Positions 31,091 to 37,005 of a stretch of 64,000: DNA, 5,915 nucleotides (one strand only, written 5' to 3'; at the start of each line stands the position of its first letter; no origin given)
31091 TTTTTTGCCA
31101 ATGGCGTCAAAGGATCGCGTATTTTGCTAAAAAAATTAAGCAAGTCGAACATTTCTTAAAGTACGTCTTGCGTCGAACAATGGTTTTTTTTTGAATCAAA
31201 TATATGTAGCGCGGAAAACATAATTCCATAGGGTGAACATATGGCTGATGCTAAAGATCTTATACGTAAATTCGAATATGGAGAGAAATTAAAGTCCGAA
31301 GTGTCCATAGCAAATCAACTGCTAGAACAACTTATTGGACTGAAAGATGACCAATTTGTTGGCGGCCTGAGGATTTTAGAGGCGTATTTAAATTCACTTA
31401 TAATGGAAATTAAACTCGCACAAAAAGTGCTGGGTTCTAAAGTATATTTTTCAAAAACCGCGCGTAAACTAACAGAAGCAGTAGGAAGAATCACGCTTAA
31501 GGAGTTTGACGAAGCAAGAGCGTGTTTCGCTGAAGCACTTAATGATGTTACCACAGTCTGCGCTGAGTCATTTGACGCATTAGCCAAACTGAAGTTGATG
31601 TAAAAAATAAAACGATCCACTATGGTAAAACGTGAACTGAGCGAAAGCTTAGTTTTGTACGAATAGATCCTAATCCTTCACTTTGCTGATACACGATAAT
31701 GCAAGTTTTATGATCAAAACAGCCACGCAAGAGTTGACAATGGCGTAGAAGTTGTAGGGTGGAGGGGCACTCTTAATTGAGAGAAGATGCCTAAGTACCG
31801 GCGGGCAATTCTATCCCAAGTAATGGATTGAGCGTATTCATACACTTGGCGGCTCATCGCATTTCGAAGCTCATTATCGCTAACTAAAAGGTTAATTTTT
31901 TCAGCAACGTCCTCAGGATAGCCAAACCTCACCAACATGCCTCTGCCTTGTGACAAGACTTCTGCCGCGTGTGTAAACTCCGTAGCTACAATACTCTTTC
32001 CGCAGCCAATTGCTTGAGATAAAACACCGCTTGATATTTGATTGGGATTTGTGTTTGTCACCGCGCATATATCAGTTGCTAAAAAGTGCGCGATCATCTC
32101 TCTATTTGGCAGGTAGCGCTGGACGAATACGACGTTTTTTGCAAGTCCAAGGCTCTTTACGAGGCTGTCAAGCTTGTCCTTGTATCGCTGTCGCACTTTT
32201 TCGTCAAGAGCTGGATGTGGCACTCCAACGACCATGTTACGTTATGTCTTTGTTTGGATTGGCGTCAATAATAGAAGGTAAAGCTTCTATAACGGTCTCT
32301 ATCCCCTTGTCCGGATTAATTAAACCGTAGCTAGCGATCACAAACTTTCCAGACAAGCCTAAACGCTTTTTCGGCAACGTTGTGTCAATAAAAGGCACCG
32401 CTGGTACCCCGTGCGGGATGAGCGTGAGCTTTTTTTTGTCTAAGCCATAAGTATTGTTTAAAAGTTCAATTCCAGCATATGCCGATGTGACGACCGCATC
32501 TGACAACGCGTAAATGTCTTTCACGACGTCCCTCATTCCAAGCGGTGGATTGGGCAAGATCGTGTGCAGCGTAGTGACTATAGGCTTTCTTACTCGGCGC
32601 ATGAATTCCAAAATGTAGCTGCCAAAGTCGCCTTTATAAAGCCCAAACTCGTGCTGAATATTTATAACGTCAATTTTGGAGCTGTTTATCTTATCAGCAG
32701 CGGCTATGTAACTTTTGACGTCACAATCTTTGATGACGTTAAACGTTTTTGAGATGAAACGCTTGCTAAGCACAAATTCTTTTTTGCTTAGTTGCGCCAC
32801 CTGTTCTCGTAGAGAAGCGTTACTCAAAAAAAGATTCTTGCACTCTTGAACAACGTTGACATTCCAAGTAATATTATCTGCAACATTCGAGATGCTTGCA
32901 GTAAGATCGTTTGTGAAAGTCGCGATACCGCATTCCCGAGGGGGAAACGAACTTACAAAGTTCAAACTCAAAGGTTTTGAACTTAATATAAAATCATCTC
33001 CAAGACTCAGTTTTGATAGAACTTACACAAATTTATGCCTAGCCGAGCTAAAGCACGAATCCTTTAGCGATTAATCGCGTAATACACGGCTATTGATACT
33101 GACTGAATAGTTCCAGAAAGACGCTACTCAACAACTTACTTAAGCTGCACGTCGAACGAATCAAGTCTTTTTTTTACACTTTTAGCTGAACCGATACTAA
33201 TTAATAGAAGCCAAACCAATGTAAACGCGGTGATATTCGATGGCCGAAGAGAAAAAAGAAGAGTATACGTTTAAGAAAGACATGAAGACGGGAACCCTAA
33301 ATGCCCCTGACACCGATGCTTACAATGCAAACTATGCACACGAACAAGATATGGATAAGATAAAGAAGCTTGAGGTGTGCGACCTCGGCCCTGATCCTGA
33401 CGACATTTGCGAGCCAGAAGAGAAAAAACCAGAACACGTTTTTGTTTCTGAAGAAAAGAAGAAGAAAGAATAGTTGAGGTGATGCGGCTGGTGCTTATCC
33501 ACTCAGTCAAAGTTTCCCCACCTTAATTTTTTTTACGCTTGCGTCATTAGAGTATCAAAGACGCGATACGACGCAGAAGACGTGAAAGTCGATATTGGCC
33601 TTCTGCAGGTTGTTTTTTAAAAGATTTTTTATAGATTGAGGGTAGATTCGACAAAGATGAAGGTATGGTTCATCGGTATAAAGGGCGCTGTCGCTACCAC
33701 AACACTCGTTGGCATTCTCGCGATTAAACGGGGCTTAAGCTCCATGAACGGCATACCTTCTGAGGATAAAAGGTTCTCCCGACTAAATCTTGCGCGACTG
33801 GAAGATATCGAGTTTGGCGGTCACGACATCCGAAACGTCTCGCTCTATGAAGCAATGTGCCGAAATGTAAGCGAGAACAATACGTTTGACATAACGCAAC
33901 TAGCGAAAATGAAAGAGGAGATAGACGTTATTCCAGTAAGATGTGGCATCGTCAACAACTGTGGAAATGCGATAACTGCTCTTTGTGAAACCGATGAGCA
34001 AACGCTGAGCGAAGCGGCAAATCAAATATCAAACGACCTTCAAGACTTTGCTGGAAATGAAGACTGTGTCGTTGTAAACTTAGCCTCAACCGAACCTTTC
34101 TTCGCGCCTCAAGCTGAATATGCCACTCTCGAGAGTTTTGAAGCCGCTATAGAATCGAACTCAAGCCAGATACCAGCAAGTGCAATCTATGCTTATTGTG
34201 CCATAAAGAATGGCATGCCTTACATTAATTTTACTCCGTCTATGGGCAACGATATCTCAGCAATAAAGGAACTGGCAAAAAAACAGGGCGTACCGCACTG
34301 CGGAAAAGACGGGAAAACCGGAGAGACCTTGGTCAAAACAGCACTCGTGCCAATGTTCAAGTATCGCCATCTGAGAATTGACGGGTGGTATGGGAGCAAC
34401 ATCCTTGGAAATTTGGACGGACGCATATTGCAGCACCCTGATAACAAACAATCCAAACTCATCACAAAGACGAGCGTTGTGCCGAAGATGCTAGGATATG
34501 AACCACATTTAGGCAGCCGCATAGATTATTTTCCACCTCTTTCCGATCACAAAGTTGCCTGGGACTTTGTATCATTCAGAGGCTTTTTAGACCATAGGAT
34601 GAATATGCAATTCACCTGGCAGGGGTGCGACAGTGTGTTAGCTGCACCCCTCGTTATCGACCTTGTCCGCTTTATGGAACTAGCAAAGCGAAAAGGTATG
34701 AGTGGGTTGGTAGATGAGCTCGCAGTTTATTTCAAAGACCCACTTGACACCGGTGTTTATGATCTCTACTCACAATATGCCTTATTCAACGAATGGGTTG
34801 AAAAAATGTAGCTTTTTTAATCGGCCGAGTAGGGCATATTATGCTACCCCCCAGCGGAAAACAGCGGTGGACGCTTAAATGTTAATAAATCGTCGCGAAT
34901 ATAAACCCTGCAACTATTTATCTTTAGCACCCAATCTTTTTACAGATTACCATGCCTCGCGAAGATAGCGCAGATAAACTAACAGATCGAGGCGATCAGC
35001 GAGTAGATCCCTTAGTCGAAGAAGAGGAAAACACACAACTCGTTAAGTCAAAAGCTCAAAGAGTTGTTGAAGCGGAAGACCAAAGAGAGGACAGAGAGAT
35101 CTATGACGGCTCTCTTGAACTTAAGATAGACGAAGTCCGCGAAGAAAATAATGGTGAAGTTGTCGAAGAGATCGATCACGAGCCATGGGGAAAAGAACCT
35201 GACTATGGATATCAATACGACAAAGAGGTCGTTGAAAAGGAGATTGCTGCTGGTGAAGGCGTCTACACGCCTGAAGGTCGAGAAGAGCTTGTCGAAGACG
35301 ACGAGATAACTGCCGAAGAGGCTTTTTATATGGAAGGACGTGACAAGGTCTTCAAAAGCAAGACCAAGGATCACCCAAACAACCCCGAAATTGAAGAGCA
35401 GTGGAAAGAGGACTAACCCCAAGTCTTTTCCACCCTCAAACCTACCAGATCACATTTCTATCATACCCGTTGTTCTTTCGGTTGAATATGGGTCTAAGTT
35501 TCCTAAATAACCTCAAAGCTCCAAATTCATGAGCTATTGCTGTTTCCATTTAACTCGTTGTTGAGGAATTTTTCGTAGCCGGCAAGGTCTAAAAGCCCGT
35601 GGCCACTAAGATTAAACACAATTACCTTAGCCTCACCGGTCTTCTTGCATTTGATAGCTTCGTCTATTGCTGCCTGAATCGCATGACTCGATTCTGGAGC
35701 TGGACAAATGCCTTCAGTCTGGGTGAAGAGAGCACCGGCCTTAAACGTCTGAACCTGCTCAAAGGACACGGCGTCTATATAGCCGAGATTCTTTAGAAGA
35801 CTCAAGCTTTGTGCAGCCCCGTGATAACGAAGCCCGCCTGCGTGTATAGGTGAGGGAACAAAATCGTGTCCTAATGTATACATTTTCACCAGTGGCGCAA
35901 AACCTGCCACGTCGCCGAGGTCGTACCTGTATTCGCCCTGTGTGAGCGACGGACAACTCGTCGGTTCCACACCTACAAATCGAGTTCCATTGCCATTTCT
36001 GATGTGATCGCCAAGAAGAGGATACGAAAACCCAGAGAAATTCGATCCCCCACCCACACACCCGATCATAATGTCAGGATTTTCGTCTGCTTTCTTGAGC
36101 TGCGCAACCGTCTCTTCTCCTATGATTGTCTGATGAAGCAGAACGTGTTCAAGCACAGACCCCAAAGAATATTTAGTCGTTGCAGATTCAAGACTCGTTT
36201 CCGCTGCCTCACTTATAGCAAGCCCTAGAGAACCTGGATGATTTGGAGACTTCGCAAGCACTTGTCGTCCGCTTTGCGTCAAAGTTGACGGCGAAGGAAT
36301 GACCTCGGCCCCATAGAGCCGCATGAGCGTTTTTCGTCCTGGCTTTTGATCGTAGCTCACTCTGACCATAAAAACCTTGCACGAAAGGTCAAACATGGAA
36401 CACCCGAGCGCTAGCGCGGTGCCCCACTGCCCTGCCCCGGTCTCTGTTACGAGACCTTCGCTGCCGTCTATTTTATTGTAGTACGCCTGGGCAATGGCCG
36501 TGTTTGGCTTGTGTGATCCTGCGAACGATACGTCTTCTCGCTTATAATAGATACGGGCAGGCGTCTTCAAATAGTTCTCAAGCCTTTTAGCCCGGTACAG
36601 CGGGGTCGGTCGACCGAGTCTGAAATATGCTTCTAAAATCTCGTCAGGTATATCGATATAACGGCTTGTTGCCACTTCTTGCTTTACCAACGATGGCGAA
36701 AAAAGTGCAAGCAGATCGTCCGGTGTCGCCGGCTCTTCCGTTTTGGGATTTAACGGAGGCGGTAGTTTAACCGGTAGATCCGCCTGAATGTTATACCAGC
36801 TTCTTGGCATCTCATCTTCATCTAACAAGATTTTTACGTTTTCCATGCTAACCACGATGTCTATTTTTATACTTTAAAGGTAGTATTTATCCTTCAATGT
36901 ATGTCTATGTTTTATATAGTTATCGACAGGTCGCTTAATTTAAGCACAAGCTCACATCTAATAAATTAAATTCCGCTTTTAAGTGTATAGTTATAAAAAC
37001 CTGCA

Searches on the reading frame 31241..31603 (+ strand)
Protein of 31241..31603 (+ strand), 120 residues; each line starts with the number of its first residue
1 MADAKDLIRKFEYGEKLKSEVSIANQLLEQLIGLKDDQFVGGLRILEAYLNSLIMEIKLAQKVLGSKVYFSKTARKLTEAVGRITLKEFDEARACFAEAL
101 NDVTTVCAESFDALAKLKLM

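Call 80: search_protein_families(library=pfam, proteins=[window:31241-31603:+], max_evalue=0.01)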
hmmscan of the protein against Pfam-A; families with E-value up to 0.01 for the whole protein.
window:31241-31603:+ (120 aa): 1 family
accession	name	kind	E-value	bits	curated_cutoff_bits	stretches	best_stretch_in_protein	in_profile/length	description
PF00912.28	Transgly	-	0.00087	19.2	27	1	18-80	80-142/178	Transglycosylase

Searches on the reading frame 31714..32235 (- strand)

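Call 38: search_protein_families(library=pfam, proteins=[window:31714-32235:-], max_evalue=0.0001)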
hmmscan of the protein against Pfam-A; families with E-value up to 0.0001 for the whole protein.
window:31714-32235:- (173 aa): 3 families
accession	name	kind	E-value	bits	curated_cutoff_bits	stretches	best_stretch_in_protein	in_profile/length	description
PF00534.26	Glycos_transf_1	-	7.4e-11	42.3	26.4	1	15-132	55-170/172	Glycosyl transferases group 1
PF13692.12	Glyco_trans_1_4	-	7e-09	36.5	27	1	19-120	46-142/142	Glycosyl transferases group 1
PF13524.12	Glyco_trans_1_2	-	1.3e-05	25.6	25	1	35-148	28-143/144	Glycosyl transferase-like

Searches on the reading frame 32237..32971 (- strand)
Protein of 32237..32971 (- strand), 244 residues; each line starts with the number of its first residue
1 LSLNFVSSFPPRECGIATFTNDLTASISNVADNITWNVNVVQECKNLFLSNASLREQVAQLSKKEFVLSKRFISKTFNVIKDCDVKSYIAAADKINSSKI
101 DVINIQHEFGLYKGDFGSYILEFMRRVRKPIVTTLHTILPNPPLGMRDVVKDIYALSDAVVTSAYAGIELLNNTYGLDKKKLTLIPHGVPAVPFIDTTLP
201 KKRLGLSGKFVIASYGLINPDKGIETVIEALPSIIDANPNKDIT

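Call 38: search_protein_families(library=pfam, proteins=[window:32237-32971:-], max_evalue=0.0001)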
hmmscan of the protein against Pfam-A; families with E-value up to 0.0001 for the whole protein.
window:32237-32971:- (244 aa): 1 family
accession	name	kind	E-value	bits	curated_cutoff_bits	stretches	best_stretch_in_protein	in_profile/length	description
PF13439.12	Glyco_transf_4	-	3e-07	31.1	28.5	1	90-189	63-166/170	Glycosyltransferase Family 4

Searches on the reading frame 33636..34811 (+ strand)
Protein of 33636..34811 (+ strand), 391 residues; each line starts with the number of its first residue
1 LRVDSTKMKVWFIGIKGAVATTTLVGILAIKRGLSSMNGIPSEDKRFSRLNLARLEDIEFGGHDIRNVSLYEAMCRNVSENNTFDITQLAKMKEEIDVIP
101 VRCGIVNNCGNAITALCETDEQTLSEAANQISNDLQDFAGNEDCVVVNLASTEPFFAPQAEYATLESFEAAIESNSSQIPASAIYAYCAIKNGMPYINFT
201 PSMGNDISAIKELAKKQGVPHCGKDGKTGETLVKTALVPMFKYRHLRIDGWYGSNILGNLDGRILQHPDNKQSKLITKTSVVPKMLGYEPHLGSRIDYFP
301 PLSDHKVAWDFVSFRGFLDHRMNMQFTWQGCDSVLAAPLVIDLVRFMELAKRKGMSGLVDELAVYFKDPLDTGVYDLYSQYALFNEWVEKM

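Call 26: search_protein_families(library=pfam, proteins=[window:33636-34811:+], max_evalue=0.00001)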
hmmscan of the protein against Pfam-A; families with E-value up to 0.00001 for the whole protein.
window:33636-34811:+ (391 aa): 2 families
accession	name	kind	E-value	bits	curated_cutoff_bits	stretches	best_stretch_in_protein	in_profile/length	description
PF07994.18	NAD_binding_5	-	1.2e-53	183.1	25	1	50-387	69-319/321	Myo-inositol-1-phosphate synthase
PF01658.22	Inos-1-P_synth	-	6.2e-33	113.6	27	1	229-333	1-107/107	Myo-inositol-1-phosphate synthase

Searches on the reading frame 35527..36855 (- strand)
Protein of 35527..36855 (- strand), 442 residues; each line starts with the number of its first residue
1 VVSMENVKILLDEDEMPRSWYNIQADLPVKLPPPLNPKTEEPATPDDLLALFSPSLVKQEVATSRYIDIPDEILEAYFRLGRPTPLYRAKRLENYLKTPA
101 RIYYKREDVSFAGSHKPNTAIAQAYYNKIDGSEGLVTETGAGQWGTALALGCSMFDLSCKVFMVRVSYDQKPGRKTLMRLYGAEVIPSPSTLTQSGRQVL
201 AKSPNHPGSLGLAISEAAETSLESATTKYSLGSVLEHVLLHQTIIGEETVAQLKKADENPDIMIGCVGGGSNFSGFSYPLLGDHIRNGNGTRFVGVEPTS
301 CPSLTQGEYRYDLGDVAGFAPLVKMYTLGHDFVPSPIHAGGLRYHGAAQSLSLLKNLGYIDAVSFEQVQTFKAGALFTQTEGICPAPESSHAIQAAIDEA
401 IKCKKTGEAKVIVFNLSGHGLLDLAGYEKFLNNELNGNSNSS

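Call 26: search_protein_families(library=pfam, proteins=[window:35527-36855:-], max_evalue=0.00001)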
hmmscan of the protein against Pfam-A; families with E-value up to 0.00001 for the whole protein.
window:35527-36855:- (442 aa): 1 family
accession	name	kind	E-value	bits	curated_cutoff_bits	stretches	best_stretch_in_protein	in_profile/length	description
PF00291.31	PALP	-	5e-38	131.5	35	1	80-418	4-295/295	Pyridoxal-phosphate dependent enzyme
